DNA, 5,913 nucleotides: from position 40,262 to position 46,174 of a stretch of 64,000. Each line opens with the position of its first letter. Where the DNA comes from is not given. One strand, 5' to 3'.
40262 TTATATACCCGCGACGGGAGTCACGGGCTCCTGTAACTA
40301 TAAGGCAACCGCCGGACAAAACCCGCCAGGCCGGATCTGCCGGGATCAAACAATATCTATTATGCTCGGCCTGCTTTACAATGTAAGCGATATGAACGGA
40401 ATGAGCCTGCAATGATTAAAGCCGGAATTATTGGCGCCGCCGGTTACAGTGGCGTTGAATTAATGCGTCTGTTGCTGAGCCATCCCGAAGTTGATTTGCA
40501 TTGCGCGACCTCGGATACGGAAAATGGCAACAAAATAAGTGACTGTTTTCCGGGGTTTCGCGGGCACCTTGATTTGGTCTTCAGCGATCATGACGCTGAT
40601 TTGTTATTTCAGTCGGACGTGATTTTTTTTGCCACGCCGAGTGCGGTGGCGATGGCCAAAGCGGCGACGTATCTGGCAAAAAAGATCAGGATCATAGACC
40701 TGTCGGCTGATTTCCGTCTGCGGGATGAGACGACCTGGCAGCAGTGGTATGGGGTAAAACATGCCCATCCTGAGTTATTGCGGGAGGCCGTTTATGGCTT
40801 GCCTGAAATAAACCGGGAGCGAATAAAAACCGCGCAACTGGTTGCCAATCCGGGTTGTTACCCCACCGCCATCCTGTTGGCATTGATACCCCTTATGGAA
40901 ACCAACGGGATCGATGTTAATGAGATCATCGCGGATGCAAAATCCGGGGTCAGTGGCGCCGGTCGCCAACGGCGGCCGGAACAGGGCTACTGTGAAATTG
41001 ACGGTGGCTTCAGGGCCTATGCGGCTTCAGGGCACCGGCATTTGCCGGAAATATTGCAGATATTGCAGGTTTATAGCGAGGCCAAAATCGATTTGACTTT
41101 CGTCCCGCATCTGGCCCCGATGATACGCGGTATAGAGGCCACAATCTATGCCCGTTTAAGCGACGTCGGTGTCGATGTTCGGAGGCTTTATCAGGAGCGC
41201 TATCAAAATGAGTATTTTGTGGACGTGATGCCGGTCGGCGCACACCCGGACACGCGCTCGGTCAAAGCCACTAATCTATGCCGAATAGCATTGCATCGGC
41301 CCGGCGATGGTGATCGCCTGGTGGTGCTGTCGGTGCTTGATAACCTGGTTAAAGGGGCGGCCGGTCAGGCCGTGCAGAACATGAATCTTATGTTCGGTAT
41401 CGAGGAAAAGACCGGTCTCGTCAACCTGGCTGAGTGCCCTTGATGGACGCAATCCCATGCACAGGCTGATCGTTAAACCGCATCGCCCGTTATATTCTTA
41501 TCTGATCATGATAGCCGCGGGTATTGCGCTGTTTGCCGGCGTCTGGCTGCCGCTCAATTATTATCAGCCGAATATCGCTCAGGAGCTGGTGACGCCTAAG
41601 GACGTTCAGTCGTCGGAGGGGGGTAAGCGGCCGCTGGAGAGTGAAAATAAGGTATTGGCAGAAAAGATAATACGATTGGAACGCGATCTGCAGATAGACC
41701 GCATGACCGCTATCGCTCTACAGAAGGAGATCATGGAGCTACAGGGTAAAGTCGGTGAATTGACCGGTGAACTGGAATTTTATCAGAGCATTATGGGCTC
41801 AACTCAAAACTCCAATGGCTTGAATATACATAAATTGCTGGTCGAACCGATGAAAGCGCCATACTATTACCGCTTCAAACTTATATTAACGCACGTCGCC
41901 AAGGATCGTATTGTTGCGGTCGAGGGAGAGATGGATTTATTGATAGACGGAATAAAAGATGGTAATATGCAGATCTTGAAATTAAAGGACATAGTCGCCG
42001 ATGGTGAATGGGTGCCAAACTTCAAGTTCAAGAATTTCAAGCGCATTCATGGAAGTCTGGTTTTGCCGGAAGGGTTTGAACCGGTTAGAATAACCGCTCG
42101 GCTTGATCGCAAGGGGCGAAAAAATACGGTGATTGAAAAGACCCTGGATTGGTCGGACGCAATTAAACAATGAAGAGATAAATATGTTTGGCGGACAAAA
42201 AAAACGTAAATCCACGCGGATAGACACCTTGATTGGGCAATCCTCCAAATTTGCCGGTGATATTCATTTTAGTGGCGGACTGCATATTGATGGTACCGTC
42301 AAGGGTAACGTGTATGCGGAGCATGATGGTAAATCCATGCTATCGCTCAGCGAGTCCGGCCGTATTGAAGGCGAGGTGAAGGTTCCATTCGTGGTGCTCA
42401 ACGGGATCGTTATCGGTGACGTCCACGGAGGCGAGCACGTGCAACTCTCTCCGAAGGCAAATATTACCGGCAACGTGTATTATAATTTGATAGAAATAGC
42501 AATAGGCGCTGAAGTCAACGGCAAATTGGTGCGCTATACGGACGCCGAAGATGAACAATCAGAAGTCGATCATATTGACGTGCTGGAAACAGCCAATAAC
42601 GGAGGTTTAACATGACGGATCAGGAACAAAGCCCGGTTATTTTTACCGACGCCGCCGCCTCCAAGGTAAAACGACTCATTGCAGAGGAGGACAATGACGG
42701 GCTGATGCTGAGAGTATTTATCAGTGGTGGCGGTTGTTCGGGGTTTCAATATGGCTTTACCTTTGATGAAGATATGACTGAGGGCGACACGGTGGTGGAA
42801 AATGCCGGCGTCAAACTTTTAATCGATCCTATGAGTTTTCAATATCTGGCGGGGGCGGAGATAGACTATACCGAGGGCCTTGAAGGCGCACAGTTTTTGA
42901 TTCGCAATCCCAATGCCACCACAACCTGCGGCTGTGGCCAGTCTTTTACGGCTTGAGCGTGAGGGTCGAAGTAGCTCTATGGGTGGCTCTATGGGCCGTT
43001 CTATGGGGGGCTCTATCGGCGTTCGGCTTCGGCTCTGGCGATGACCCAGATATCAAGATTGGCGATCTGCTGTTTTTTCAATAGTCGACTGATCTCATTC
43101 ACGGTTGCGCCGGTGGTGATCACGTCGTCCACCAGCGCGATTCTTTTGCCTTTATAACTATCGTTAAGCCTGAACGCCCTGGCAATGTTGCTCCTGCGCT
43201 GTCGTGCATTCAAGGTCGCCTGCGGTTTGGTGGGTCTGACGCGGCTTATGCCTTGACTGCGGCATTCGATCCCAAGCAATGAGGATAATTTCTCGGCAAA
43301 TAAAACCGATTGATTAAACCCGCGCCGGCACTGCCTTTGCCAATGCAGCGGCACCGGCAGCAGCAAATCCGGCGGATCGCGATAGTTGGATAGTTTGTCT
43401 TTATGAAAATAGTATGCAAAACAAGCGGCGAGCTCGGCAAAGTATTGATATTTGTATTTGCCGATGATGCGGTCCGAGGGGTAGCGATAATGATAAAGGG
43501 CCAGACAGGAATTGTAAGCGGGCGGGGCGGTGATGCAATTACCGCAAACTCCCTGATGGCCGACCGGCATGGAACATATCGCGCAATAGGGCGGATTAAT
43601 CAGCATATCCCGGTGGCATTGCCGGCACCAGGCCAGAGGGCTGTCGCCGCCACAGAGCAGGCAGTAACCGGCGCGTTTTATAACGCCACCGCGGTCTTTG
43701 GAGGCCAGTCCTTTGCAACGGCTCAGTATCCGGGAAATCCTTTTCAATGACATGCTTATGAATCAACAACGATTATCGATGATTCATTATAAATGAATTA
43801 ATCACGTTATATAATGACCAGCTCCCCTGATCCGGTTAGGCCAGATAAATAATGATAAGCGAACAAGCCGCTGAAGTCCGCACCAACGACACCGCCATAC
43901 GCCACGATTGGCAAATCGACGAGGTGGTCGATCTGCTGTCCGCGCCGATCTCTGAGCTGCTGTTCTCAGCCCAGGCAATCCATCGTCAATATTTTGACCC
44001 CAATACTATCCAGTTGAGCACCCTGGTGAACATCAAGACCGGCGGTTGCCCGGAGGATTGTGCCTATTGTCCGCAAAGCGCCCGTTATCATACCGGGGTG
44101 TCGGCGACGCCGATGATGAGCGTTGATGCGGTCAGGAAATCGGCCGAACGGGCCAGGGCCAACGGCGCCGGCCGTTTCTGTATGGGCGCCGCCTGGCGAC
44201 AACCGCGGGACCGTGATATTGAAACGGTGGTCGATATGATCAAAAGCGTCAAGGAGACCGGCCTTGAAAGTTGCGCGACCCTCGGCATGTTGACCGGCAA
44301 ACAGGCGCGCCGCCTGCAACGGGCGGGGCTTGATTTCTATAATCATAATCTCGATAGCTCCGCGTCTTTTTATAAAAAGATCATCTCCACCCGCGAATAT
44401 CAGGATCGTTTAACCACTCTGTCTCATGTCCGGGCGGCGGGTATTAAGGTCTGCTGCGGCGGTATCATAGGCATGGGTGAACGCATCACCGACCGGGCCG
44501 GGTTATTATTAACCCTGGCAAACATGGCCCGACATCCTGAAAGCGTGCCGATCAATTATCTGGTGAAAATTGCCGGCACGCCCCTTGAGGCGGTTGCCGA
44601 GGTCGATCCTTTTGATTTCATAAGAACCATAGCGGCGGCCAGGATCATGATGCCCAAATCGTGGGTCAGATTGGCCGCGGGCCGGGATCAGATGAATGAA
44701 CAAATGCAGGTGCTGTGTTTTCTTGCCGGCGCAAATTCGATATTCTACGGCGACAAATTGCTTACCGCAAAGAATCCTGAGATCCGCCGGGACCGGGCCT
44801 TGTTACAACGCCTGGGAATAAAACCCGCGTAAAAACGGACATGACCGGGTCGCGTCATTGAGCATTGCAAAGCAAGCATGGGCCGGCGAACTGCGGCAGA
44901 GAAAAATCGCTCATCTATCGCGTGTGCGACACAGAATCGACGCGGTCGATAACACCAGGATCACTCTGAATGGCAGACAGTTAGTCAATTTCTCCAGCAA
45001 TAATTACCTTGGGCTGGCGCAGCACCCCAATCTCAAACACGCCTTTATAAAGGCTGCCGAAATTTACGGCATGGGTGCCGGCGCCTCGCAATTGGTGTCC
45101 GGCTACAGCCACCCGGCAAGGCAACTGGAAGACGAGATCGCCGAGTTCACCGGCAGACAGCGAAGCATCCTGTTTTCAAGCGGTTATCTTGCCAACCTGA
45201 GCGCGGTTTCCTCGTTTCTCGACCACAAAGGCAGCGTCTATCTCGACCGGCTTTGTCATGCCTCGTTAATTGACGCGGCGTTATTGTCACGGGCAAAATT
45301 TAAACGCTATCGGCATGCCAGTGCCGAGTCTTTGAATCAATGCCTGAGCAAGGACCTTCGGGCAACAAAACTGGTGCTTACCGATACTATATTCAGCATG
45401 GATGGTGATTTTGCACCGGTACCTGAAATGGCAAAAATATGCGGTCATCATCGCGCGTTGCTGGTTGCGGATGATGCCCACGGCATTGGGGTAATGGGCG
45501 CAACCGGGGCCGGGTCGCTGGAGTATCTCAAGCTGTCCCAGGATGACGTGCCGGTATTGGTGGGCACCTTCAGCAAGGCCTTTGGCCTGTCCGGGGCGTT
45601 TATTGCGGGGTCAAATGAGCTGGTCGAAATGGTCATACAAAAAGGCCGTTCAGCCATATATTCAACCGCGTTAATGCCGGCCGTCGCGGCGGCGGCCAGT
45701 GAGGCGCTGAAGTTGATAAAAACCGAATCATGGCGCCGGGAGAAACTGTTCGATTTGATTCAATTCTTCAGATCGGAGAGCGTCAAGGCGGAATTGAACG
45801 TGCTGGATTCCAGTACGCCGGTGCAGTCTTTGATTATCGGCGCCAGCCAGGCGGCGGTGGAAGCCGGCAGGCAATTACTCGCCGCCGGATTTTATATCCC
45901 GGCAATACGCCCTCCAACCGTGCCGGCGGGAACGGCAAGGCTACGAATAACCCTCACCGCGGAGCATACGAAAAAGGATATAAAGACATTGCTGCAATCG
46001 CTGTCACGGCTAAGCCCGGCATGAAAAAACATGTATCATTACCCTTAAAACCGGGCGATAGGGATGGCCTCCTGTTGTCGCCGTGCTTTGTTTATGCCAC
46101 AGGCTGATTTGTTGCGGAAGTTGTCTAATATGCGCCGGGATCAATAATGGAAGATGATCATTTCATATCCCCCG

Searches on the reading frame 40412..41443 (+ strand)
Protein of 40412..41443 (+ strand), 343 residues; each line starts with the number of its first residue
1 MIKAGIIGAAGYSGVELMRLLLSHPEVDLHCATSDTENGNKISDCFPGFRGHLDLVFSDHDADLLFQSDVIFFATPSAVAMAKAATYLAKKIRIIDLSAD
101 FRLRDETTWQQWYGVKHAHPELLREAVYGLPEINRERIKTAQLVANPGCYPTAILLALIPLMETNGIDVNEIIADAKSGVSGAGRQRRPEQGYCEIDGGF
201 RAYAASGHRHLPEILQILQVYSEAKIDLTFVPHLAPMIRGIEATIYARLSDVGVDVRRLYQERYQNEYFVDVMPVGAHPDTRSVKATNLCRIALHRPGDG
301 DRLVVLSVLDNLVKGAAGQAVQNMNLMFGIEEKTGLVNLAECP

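Call 8: search_protein_families(library=pfam, proteins=[window:40412-41443:+], max_evalue=0.01)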
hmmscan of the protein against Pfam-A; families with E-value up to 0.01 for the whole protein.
window:40412-41443:+ (343 aa): 4 families
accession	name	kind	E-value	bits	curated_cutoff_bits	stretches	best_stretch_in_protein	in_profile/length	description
PF22698.1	Semialdhyde_dhC_1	-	5.3e-53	179.7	27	1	149-311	1-165/165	Semialdehyde dehydrogenase, dimerisation domain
PF01118.30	Semialdhyde_dh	-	2.6e-30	105.7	26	1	3-141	1-121/121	Semialdehyde dehydrogenase, NAD binding domain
PF02774.23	Semialdhyde_dhC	-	1.1e-18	68.4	26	1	158-314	1-184/184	Semialdehyde dehydrogenase, dimerisation domain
PF01113.26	DapB_N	-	0.001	19.6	25.6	1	2-95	1-95/124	Dihydrodipicolinate reductase, N-terminus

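Call 9: search_protein_families(library=ncbifam, proteins=[window:40412-41443:+], max_evalue=0.01)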
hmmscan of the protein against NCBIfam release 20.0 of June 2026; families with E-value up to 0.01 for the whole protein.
window:40412-41443:+ (343 aa): 7 families
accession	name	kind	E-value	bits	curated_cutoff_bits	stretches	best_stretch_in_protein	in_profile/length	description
TIGR01850.1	argC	equivalog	3.7e-124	414.4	233.6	1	2-340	1-342/345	N-acetyl-gamma-glutamyl-phosphate reductase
TIGR01851.1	argC_other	equivalog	2.7e-29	102.4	229.85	1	59-330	41-310/310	N-acetyl-gamma-glutamyl-phosphate reductase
NF006416.0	PRK08664.1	subfamily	3.1e-13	49.6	232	1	2-186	4-184/350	aspartate-semialdehyde dehydrogenase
TIGR00978.1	asd_EA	equivalog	3.7e-13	49.3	301.2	1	2-186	1-182/342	aspartate-semialdehyde dehydrogenase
NF011456.0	PRK14874.1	equivalog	7.2e-11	41.7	223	1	131-186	111-166/346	aspartate-semialdehyde dehydrogenase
TIGR01296.1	asd_B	equivalog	1.4e-08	34.3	324.2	1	130-186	105-162/339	aspartate-semialdehyde dehydrogenase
NF004224.0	PRK05671.1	equivalog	9.2e-06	25.3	284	1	4-186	7-166/336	aspartate-semialdehyde dehydrogenase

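Call 22: find_related_loci(query=window:40412-41443:+, collection=genome_contigs, flank=10000)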
Query window:40412-41443:+ (343 aa) in genome_contigs; peptide patterns used: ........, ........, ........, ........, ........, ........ (x = any residue, [..] = any of these).
600 stretches matched a pattern (row limit reached: there are more); 593 encode a relative of the query (tblastn E <= 1e-3); the best 80 are kept; 80 distinct loci.
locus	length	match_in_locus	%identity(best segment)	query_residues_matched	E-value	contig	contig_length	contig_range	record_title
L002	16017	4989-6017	56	1-343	8e-133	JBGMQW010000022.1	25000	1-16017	MAG: Thiohalomonadales bacterium isolate N04_metabat2_bin.65 NODE_474_length_25000_cov_8.294648, whole genome shotgun se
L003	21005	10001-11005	57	1-336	7e-132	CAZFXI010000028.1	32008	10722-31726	MAG TPA_asm: uncultured Sedimenticola sp. isolate SRP338002_co1_149 genome assembly, contig: NODE_1281_length_32008_cov_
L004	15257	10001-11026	57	1-343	3e-131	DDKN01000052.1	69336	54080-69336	MAG TPA_asm: Thiobacillus sp. UBA2597 UBA2597_contig_214, whole genome shotgun sequence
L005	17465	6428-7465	56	1-343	2e-131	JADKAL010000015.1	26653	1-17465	MAG: Methylococcaceae bacterium isolate Mari_18-Q3-R65-66_BAT3C.366 tig00869490-10-266300, whole genome shotgun sequence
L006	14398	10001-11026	57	1-343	3e-131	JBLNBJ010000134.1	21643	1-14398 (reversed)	MAG: Ignavibacteria bacterium isolate MAG154 PRJNA951521_bin15_renamed_133, whole genome shotgun sequence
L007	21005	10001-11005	57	1-336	3e-130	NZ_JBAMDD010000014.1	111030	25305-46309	Chitinimonas sp. JJ19 JJ19_Assembly_Auto_contig_14, whole genome shotgun sequence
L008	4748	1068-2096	55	1-343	2e-131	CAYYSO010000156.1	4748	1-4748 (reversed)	MAG TPA_asm: uncultured Methylomarinum sp. isolate SRP216583_co2_210 genome assembly, contig: NODE_16365_length_4748_cov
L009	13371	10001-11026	58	2-343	3e-130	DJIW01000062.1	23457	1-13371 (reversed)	MAG TPA_asm: Competibacteraceae bacterium UBA6584 UBA6584_contig_917, whole genome shotgun sequence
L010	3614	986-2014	55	1-343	1e-133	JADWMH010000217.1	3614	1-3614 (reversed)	MAG: Gammaproteobacteria bacterium isolate Sva-25 NODE_18637_length_3689_cov_7.020914, whole genome shotgun sequence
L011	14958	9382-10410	56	1-343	1e-129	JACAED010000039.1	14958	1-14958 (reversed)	MAG: Hydrogenophilaceae bacterium isolate L.E.AP.33 k119_103674, whole genome shotgun sequence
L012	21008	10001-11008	56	1-336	4e-129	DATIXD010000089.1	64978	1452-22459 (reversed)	MAG TPA_asm: Methylococcaceae bacterium isolate SMAG_U15240 k141_3565896, whole genome shotgun sequence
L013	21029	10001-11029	57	1-343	4e-129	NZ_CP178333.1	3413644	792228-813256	Ectothiorhodospira shaposhnikovii strain PHS-Q chromosome, complete genome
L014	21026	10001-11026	55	1-343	4e-129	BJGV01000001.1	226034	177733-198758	Nitrosomonadaceae bacterium LBMAG_Betaproteobacteria_hypo.bin3_Nitr osospira DNA, sequence01, whole genome shotgun seque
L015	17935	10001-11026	56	1-343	8e-129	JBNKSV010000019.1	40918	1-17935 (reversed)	MAG: Sedimenticolaceae bacterium isolate B1.bin.13.strict NODE_19_length_40918_cov_4.864866, whole genome shotgun sequen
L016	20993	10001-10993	58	1-332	1e-128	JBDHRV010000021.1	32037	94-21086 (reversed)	MAG: Burkholderiales bacterium isolate AS-MESO-3CA.107 NODE_5770_length_32037_cov_15.538705, whole genome shotgun sequen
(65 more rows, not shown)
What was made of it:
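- Tried and rejected: The ArgC scan of GTDB genomes gave at best 59% identity (call 22).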

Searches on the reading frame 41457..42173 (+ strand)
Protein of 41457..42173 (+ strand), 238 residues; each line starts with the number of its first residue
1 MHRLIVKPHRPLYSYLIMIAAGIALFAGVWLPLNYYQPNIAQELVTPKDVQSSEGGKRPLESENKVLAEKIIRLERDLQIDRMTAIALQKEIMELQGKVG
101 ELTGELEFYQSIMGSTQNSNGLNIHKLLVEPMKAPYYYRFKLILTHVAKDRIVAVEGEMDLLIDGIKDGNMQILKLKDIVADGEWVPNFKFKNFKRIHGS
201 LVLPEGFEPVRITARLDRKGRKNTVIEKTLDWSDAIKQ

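Call 8: search_protein_families(library=pfam, proteins=[window:41457-42173:+], max_evalue=0.01)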
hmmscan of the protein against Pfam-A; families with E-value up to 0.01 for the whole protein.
window:41457-42173:+ (238 aa): 2 families
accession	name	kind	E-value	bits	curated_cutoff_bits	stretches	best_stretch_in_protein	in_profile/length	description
PF20567.3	DUF6776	-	1.3e-31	110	27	1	68-213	2-148/149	Family of unknown function (DUF6776)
PF16331.10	TolA_bind_tri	-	0.0039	17.7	30.1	1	68-109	3-44/76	TolA binding protein trimerisation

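Call 9: search_protein_families(library=ncbifam, proteins=[window:41457-42173:+], max_evalue=0.01)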
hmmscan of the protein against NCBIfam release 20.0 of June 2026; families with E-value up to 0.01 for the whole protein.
window:41457-42173:+ (238 aa): 0 families

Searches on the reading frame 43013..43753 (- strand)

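Call 40: search_protein_families(library=pfam, proteins=[window:43013-43753:-], max_evalue=0.001)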
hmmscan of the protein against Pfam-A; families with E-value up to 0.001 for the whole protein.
window:43013-43753:- (246 aa): 2 families
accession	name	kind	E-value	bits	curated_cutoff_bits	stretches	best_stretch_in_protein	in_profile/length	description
PF00156.33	Pribosyltran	-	1.7e-09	37.7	26.3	1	148-243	39-128/158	Phosphoribosyl transferase domain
PF18912.6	DZR_2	-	1.9e-07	31.2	27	1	31-73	10-55/56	Double zinc ribbon domain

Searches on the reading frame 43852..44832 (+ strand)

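Call 41: search_protein_families(library=pfam, proteins=[window:43852-44832:+], max_evalue=0.001)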
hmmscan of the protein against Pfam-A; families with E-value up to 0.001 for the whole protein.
window:43852-44832:+ (326 aa): 2 families
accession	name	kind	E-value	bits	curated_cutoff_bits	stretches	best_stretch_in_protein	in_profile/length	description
PF06968.18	BATS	-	1.4e-28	99.3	22.2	1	233-323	1-87/88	Biotin and Thiamin Synthesis associated domain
PF04055.27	Radical_SAM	-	1.1e-18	68.4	29.5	1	61-209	2-152/166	Radical SAM superfamily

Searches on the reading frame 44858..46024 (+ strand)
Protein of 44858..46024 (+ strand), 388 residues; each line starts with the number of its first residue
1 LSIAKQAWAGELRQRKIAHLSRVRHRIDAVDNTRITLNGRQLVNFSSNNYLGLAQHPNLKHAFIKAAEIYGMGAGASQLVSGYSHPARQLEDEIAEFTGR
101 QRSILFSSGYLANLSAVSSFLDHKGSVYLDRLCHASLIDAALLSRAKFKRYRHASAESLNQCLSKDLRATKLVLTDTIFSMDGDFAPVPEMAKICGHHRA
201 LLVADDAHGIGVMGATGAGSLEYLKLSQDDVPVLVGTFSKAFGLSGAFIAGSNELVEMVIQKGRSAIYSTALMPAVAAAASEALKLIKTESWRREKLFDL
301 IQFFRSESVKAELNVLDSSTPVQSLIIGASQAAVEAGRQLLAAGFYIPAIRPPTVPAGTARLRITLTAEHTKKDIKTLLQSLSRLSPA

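Call 41: search_protein_families(library=pfam, proteins=[window:44858-46024:+], max_evalue=0.001)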
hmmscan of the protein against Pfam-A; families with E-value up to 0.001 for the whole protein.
window:44858-46024:+ (388 aa): 1 family
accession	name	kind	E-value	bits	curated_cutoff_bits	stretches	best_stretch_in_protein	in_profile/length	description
PF00155.27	Aminotran_1_2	-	2.6e-55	188.5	19.7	1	41-382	2-361/361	Aminotransferase class I and II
